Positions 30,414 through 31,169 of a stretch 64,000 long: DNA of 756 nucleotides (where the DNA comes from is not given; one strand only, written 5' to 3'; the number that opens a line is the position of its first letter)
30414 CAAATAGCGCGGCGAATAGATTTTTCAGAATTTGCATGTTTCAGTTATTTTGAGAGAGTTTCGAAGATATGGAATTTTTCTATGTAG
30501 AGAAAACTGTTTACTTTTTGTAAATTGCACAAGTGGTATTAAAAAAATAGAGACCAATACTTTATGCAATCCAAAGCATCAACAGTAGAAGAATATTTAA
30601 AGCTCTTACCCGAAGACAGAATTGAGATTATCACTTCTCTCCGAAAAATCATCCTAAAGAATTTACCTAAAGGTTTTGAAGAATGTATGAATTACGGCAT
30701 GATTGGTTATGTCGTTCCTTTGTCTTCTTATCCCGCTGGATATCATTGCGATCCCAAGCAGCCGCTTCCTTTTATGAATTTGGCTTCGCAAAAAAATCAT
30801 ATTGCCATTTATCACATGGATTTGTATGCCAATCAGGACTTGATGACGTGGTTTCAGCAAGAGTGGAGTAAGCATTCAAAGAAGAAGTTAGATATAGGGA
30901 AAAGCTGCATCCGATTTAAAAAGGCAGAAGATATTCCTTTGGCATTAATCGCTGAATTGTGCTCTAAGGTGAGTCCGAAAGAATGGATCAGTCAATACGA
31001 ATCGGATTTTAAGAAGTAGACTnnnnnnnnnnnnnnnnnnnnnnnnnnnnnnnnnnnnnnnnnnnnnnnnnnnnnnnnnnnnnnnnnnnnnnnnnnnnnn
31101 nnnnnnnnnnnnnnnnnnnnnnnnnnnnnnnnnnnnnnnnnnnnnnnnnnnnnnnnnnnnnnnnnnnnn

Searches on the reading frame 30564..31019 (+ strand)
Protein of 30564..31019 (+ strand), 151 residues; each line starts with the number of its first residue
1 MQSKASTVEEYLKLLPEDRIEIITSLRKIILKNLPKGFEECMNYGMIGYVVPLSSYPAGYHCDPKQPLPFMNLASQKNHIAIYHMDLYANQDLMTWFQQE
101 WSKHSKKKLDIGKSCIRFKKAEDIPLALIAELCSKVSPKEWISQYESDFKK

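Call 46: search_protein_families(library=pfam, proteins=[window:30564-31019:+], max_evalue=0.001)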
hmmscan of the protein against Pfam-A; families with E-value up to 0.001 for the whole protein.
window:30564-31019:+ (151 aa): 1 family
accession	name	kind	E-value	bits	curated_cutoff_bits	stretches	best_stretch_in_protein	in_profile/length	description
PF08818.16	DUF1801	-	4.1e-18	66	27.2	1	20-134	2-82/85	Domain of unknown function (DU1801)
